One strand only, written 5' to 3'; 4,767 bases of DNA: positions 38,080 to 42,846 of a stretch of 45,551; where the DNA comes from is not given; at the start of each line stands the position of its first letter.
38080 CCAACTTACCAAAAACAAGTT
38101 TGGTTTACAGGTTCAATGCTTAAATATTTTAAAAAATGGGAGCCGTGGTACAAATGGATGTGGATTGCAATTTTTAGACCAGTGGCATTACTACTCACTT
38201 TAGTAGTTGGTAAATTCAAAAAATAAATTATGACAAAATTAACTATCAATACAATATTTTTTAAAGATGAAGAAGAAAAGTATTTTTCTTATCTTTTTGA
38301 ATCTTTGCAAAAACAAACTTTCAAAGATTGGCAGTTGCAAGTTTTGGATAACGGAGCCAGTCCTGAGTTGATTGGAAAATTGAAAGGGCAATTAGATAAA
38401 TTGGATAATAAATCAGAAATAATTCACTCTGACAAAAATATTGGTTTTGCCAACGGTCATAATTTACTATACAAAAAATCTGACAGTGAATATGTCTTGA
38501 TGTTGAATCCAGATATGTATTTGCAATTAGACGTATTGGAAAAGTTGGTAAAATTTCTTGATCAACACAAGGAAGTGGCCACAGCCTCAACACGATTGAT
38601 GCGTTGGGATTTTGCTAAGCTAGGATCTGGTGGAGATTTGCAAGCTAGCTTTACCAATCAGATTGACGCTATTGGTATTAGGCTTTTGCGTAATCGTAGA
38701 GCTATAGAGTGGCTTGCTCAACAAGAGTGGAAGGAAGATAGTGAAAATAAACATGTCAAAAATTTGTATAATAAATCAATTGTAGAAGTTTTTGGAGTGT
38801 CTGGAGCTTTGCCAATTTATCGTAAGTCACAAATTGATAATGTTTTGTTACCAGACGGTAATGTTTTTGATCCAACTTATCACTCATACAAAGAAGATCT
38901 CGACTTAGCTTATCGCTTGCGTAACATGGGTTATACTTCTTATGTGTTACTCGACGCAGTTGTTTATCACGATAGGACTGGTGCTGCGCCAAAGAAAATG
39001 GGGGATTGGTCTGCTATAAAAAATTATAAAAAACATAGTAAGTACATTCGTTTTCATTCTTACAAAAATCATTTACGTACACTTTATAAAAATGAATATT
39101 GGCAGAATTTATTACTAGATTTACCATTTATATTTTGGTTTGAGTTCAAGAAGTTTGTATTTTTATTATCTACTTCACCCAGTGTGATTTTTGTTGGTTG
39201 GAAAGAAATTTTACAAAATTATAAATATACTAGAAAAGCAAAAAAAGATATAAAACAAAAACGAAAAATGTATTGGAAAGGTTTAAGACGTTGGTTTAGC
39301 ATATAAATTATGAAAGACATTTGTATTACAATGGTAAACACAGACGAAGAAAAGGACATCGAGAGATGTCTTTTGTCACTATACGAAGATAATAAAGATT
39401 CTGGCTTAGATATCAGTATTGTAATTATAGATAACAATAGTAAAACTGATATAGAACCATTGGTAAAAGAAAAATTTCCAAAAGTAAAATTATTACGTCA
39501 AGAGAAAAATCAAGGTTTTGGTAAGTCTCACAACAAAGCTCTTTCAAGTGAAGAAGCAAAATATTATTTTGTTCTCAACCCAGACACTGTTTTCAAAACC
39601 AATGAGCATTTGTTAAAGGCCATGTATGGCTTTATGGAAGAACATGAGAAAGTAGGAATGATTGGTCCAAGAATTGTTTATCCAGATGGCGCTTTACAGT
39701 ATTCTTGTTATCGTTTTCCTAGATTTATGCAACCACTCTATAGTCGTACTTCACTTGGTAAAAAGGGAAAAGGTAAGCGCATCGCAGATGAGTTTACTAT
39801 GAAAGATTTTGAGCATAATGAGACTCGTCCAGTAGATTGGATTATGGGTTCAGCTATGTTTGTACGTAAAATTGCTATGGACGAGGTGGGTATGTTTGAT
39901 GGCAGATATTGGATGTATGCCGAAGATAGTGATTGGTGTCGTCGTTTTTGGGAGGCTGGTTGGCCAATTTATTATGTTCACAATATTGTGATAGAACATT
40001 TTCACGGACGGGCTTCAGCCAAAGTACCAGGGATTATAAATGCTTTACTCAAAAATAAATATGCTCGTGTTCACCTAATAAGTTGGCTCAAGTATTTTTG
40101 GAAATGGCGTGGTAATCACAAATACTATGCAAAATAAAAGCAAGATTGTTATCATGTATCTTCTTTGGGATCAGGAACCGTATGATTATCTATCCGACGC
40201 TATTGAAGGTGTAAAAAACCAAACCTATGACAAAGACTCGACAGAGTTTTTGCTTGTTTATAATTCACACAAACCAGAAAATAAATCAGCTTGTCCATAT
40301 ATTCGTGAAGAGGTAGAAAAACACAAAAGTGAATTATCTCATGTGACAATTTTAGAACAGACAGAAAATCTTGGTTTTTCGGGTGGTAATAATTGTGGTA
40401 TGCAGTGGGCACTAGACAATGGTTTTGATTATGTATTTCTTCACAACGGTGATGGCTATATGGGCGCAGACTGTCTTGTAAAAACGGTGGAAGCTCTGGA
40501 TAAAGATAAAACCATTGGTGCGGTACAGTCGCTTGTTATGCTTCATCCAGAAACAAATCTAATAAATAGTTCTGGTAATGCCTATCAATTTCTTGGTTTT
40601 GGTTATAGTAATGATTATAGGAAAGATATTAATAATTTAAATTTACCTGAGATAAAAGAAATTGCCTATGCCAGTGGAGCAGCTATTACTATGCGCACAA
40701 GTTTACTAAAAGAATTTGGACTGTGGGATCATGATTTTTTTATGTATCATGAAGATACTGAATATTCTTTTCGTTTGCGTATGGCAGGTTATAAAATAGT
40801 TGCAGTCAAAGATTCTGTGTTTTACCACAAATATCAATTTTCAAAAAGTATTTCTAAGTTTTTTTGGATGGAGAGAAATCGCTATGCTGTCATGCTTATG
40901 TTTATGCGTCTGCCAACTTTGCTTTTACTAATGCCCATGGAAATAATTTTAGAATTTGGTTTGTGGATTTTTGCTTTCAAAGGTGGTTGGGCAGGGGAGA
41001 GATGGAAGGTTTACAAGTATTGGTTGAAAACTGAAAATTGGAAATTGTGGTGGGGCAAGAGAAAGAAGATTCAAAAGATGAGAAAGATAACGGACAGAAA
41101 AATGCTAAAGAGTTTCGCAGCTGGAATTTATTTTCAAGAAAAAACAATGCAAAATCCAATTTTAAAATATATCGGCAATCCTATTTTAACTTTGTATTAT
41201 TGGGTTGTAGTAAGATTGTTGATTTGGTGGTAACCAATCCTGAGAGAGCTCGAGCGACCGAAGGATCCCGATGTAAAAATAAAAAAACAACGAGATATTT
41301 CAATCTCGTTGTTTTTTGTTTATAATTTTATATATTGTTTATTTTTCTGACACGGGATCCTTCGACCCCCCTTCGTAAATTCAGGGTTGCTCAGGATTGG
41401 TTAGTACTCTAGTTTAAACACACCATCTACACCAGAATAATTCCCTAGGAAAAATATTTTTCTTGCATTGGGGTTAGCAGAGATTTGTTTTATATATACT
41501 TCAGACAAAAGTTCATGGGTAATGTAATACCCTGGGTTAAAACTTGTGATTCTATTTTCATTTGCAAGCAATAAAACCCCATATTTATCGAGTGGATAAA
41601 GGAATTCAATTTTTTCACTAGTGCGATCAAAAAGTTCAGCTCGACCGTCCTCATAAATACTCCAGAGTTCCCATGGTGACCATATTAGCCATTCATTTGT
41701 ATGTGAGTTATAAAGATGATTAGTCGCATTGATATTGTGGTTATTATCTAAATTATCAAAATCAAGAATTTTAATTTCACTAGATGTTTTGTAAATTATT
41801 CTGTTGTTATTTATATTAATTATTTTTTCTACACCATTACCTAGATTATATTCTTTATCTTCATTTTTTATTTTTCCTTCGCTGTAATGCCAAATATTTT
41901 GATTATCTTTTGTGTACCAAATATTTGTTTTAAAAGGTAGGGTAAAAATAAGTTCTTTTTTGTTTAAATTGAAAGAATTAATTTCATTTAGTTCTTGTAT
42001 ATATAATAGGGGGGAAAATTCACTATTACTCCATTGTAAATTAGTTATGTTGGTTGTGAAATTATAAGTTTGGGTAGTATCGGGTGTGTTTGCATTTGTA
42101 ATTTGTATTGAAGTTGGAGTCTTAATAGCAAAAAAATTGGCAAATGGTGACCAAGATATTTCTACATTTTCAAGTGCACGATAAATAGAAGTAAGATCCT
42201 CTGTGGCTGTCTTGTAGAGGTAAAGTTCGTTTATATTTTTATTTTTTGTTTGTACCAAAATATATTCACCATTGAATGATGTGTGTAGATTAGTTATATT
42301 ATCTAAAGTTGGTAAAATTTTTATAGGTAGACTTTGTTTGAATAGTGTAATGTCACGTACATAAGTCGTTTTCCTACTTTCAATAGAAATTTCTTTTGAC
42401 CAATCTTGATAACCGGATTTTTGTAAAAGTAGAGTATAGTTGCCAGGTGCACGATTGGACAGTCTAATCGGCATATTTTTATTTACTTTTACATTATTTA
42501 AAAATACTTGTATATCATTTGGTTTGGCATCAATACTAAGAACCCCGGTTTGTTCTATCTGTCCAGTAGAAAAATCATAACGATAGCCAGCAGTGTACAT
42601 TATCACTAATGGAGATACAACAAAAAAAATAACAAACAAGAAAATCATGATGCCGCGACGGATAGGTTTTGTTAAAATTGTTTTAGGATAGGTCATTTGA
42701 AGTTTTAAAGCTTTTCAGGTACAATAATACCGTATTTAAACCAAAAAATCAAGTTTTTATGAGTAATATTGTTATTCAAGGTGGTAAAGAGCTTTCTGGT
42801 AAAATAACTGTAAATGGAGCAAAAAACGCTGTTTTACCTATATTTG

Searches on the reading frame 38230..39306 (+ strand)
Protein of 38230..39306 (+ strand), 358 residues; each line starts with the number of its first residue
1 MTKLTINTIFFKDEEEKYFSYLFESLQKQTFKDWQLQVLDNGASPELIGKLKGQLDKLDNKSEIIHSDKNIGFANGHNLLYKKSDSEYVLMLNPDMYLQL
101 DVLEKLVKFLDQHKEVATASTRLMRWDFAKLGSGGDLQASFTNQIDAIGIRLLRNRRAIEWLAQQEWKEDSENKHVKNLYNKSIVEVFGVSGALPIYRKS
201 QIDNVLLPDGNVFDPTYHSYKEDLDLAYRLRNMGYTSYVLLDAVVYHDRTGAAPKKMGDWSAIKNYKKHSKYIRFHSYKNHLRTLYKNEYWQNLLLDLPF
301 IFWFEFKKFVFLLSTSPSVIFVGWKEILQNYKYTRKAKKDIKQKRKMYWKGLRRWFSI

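Call 31: search_protein_families(library=pfam, proteins=[window:38230-39306:+], max_evalue=0.001)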
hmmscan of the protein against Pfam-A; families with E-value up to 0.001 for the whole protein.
window:38230-39306:+ (358 aa): 2 families
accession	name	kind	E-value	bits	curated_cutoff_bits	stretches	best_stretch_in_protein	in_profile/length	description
PF00535.33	Glycos_transf_2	-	2e-12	47.8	23.3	1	15-121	9-115/168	Glycosyl transferase family 2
PF10111.15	Glyco_tranf_2_2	-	1.3e-05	25.3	27.3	1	20-112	13-108/276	Glycosyltransferase like family 2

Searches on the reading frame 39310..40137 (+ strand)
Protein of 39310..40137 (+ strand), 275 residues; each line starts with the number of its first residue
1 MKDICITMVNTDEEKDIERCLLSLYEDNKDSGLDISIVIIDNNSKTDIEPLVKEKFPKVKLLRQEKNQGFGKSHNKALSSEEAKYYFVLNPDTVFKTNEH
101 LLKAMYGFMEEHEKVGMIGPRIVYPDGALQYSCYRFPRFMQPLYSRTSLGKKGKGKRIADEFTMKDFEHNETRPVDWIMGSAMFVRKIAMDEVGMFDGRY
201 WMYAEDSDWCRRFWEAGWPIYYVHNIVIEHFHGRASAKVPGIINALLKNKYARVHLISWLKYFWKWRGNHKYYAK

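Call 31: search_protein_families(library=pfam, proteins=[window:39310-40137:+], max_evalue=0.001)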
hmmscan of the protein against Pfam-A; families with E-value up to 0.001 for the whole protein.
window:39310-40137:+ (275 aa): 4 families
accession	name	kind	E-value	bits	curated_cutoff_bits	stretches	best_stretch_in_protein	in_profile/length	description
PF00535.33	Glycos_transf_2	-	6.2e-16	59.2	23.3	1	4-137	2-131/168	Glycosyl transferase family 2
PF13641.12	Glyco_tranf_2_3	-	1.1e-10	42.4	27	1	13-238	12-219/230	Glycosyltransferase like family 2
PF13632.12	Glyco_trans_2_3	-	6.2e-06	26.6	27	1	176-229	71-123/198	Glycosyl transferase family group 2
PF13712.12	Glyco_tranf_2_5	-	4.5e-05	23.7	27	1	69-221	40-178/210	Glycosyltransferase like family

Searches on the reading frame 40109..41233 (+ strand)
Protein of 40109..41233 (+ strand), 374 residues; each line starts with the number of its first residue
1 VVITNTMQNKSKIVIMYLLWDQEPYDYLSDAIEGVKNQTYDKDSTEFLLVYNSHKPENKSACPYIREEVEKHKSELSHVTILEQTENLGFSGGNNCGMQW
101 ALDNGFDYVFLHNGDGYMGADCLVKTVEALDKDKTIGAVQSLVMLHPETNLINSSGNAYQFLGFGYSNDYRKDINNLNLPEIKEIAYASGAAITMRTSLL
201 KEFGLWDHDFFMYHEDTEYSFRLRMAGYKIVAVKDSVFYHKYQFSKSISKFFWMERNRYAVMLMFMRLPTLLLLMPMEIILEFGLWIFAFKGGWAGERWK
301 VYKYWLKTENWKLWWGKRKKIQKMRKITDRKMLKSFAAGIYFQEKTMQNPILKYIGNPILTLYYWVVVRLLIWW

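Call 31: search_protein_families(library=pfam, proteins=[window:40109-41233:+], max_evalue=0.001)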
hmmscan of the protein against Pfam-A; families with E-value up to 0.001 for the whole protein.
window:40109-41233:+ (374 aa): 3 families
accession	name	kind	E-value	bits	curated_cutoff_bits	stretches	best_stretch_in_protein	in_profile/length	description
PF13641.12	Glyco_tranf_2_3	-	3.1e-12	47.4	27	1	26-247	14-216/230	Glycosyltransferase like family 2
PF00535.33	Glycos_transf_2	-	7.4e-09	36.2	23.3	1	25-166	10-132/168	Glycosyl transferase family 2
PF13632.12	Glyco_trans_2_3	-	8.9e-09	35.9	27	1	108-286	1-170/198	Glycosyl transferase family group 2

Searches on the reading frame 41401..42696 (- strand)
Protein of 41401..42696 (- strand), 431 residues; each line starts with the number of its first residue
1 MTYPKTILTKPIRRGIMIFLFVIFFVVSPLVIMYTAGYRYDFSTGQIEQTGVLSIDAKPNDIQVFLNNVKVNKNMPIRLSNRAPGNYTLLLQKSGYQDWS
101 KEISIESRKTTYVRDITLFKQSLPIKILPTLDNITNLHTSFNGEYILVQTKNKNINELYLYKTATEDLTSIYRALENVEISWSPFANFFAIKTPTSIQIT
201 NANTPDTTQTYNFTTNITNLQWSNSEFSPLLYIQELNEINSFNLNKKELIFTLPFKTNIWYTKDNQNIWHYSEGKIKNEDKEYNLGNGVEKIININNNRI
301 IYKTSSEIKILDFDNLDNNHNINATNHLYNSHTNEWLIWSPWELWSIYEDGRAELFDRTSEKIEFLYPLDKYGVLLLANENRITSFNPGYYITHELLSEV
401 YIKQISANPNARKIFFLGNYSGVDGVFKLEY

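Call 31: search_protein_families(library=pfam, proteins=[window:41401-42696:-], max_evalue=0.001)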
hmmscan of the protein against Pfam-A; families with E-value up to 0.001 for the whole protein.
window:41401-42696:- (431 aa): 1 family
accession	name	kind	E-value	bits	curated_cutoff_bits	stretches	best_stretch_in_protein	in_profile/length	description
PF08308.17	PEGA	-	2.6e-09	37.3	20.8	1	51-118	2-67/71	PEGA domain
